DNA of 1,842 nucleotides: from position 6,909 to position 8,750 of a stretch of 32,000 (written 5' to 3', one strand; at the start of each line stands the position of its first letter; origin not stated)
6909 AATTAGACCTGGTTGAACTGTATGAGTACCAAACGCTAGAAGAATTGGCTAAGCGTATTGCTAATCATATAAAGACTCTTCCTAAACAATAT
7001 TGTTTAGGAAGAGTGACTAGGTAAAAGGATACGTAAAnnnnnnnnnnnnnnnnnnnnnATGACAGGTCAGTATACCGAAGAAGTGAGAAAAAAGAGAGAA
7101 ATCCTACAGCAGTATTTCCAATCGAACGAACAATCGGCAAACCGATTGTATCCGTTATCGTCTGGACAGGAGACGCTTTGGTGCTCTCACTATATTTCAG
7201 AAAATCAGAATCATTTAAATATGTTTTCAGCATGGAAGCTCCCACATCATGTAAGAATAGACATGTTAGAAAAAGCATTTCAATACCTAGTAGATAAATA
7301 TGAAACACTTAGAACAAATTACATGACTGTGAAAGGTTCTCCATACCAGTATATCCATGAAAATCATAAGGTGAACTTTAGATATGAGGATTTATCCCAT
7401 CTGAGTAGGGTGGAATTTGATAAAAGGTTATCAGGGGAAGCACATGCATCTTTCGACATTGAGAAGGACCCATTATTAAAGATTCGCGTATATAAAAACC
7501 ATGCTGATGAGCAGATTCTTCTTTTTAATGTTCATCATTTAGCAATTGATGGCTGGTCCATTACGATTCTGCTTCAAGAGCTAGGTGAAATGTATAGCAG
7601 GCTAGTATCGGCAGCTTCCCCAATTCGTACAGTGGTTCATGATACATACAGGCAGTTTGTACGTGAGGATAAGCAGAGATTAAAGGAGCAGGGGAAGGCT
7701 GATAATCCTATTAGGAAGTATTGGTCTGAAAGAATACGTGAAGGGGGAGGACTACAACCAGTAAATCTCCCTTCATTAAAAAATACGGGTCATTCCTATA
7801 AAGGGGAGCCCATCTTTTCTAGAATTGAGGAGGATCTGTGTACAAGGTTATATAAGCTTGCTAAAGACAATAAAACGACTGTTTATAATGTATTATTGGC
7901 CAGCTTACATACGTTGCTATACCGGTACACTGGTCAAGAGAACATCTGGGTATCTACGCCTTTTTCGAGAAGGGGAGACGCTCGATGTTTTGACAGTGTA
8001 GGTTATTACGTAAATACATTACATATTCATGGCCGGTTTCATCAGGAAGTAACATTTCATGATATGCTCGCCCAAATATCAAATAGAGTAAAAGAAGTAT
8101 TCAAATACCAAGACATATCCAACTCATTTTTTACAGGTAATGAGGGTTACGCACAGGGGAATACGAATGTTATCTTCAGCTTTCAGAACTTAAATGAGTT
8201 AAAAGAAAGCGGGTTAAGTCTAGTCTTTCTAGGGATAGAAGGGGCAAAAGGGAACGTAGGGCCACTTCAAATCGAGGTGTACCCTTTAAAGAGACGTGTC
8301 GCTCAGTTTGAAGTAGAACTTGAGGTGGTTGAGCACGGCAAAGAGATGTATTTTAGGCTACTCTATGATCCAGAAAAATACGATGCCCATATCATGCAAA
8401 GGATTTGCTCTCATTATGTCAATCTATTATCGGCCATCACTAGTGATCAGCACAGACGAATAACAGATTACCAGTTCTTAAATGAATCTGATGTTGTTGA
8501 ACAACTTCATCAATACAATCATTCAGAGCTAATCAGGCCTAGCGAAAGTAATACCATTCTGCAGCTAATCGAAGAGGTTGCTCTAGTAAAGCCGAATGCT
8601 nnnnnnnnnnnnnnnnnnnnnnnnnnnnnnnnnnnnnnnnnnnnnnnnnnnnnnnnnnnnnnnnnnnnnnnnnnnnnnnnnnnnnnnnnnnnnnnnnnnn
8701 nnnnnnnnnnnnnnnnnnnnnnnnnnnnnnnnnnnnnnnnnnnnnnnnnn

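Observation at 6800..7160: Carrier-domain relic upstream of the 'first' C domain suggests the assembly line was truncated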

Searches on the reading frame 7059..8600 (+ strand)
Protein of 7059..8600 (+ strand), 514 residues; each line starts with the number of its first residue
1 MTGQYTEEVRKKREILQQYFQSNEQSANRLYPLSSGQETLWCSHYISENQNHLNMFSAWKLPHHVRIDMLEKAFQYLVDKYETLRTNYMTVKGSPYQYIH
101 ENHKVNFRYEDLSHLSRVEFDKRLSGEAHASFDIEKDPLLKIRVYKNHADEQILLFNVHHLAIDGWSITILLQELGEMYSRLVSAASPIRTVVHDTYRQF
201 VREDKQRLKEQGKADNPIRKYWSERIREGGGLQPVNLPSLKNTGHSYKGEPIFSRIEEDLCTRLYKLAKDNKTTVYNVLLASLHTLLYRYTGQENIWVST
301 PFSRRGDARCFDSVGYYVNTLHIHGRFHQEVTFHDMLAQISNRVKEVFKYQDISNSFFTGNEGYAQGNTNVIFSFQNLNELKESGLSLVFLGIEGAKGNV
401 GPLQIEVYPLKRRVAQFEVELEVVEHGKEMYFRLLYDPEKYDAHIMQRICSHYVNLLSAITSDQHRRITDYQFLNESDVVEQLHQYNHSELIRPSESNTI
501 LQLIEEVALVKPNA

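Call 9: find_homologous_proteins(query=window:7059-8600:+)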
Query window:7059-8600:+ (514 aa): 17 proteins with E <= 0.001 among 5634 candidates.
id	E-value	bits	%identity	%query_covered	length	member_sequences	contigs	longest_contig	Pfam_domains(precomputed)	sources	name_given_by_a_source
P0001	7.5e-38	149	26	97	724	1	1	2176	PF00668.26,PF00550.32,PF13193.13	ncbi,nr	ncbi:MAG TPA: AMP-binding protein, partial [Clostridium sp.]|nr:AMP-binding protein [Clostridium sp.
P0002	1.6e-34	138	25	86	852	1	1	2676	PF00668.26,PF00550.32,PF00501.35,PF13193.13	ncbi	ncbi:MAG: condensation domain-containing protein, partial [Lutisporaceae bacterium]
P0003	2.3e-33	134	27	87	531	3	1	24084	PF00668.26,PF18563.7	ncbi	ncbi:condensation domain-containing protein [Pyxidicoccus sp. 3LG]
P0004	2.0e-30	124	24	94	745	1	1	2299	PF00668.26,PF00550.32,PF00501.35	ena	-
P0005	3.0e-29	120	24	85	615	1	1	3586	PF00668.26,PF00550.32,PF13193.13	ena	-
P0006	4.4e-28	117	23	91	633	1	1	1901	PF00668.26,PF00550.32,PF00501.35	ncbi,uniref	ncbi:AMP-binding protein, partial [Cohnella sp. CFH 77786]|uniref:condensation domain-containing pro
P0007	2.5e-26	111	25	88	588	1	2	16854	PF00668.26,PF00550.32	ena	-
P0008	5.6e-23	100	23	85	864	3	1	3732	PF00668.26,PF00550.32,PF00975.27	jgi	jgi:thioesterase domain-containing protein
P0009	2.6e-19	88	23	81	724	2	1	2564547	PF00668.26,PF00550.32,PF00975.27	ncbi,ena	-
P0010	1.4e-16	79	23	95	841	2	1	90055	PF00668.26,PF00550.32,PF00975.27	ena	-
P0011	3.9e-15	74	27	55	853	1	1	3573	PF00668.26,PF00550.32,PF00975.27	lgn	-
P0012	1.7e-10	59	20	89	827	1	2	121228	PF00668.26,PF00550.32,PF12697.14,PF00975.27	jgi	jgi:thioesterase domain-containing protein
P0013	1.9e-10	58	21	92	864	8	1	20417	PF00668.26,PF00550.32,PF00975.27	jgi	jgi:thioesterase domain-containing protein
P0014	9.3e-8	50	25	48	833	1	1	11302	PF00668.26,PF00550.32,PF00501.35,PF13193.13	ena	-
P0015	3.0e-7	48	24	53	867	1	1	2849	PF00668.26,PF00550.32,PF00501.35,PF13193.13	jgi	jgi:amino acid adenylation domain-containing protein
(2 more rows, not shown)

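Call 10: find_related_loci(query=window:7059-8600:+, collection=genome_contigs, flank=10000)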
Query window:7059-8600:+ (514 aa) in genome_contigs; peptide patterns used: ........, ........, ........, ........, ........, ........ (x = any residue, [..] = any of these).
51 stretches matched a pattern, but none encodes a relative of the query by tblastn (E <= 1e-3).
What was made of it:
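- Tried and rejected: First genome_contigs scan with the single C1 protein found no relative (call 10).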

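Call 11: search_solved_structures(query=window:7059-8600:+, max_evalue=0.001)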
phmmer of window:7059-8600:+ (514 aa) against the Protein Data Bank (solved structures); distinct sequences matched with E-value up to 0.001: 50.
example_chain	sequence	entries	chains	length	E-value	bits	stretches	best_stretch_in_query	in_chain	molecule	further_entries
2jgp_A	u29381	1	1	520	5.3e-34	121.2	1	28-471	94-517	TYROCIDINE SYNTHETASE 3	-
9lcq_A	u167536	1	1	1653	1.8e-32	116.1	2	62-460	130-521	PvdL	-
9up2_A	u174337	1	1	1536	2.6e-32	115.6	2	62-460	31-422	PvdL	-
9lcp_A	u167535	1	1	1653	3.5e-32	115.2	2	62-460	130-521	PvdL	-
9lco_A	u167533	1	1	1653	3.5e-32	115.2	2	62-460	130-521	PvdL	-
6p1j_A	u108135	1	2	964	1.1e-29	106.9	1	31-490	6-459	Txo2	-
9rde_A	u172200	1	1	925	7.3e-29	104.2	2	27-477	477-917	Bacitracin synthase 3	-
6oyf_A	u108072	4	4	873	1.6e-27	99.8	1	32-492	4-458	Txo1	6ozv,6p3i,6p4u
4zxh_A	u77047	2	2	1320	8.3e-25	90.8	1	35-470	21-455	ABBFA_003403 | Tyrocidine synthetase 3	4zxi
5u89_A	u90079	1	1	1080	2.8e-21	79.2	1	31-354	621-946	Amino acid adenylation domain protein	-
8hlk_A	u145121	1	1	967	9.1e-20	74.2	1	26-353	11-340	Microcystin synthetase B (Fragment)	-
8f7h_A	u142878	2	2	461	1.1e-18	70.7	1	25-344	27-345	Surfactin synthetase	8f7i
8qnf_A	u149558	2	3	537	5.9e-18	68.2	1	30-350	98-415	Condensation domain TomBC from the Tomaymycin non-ribosomal peptide synthetase | Tomaymycin non-ribosomal peptide synthetase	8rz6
8f7f_A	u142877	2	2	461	9.3e-18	67.6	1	25-344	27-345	Surfactin synthetase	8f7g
8fx6_A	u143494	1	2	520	1.2e-16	63.9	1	33-348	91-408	PCP-C didomain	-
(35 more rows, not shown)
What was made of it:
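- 7059..8600 (+): N-terminal C domain (C1) of NRPS1, with an intact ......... motif. It belongs to a distinct clade that is sister to LCL. PDB scores (call 11).
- Closest known: LCL condensation domains such as the TycC5-6 C domain. Same: This is the best solved-structure match (121 bits, full length; call 11).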

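Call 28: find_related_loci(query=A3, collection=genome_contigs, flank=10000)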
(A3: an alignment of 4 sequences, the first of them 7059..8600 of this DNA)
Query A3 (514 aa) in genome_contigs; peptide patterns used: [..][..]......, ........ (x = any residue, [..] = any of these).
35 stretches matched a pattern; 2 encode a relative of the query (tblastn E <= 1e-3); 2 distinct loci.
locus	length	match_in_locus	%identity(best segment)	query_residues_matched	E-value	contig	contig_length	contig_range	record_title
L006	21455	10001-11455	47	32-514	8e-146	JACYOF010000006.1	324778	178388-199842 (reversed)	Bacillus thuringiensis strain s1930 strain_1930_contig6, whole genome shotgun sequence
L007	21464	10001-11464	45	30-514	8e-140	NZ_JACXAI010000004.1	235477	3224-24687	Metabacillus arenae strain IB182487 Contig_4, whole genome shotgun sequence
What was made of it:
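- Tried and rejected: The second scan, with an alignment, found only two loci (call 28).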

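Call 62: find_related_loci(query=A3, collection=metagenome_contigs, flank=10000)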
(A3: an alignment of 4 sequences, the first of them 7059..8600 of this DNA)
Query A3 (514 aa) in metagenome_contigs; peptide patterns used: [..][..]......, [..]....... (x = any residue, [..] = any of these).
66 stretches matched a pattern, but none encodes a relative of the query by tblastn (E <= 1e-3).
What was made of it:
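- The family is rare and patchy (calls 10, 28, 62).
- Tried and rejected: The metagenome_contigs scan found nothing (call 62).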

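Call 63: search_protein_families(library=pfam, proteins=[L006:2617-3783:+, L006:3770-4381:+, L006:7031-7966:+, L006:8460-9938:+], max_evalue=0.001)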
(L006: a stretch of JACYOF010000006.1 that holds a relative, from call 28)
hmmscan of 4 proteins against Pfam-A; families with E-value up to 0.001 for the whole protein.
L006:2617-3783:+ (388 aa): 3 families
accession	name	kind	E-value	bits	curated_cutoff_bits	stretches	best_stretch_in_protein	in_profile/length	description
PF01580.24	FtsK_SpoIIIE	-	8.6e-24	84.7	24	1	121-290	17-219/221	FtsK/SpoIIIE family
PF01935.23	DUF87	-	0.00018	22.2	23.2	0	144-174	23-50/220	Helicase HerA, central domain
PF12846.13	AAA_10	-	0.00049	19.7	27.5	0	142-169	19-46/362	AAA-like domain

L006:3770-4381:+ (203 aa): 1 family
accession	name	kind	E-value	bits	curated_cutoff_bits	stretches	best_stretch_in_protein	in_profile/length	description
PF13814.12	Replic_Relax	-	3.8e-11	43.9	25.3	1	69-155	87-183/191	Replication-relaxation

L006:7031-7966:+ (311 aa): 2 families
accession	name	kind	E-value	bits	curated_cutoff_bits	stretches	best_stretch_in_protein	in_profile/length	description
PF02274.22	ADI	-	5.6e-13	49.1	22.8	1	66-308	105-377/377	Arginine deiminase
PF19420.4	DDAH_eukar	-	0.00014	21.6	23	0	280-306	263-290/291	N,N dimethylarginine dimethylhydrolase, eukaryotic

L006:8460-9938:+ (492 aa): 5 families
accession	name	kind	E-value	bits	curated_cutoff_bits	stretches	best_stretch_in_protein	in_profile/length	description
PF01593.30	Amino_oxidase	-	8.9e-14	52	19.8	1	16-488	4-443/443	Flavin containing amine oxidoreductase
PF13450.12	NAD_binding_8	-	1.8e-11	44.6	21.9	1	9-74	2-67/68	NAD(P)-binding Rossmann-like domain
PF01266.30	DAO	-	6.7e-06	26.3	27.9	0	208-279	133-207/353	FAD dependent oxidoreductase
PF07992.20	Pyr_redox_2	-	4.8e-05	23.4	26.1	0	4-42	1-41/291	Pyridine nucleotide-disulphide oxidoreductase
PF00890.30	FAD_binding_2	-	0.00091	19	20.4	0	5-43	1-38/414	FAD binding domain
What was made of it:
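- In L006 it lies next to FtsK/SpoIIIE and relaxase-type genes (call 63).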
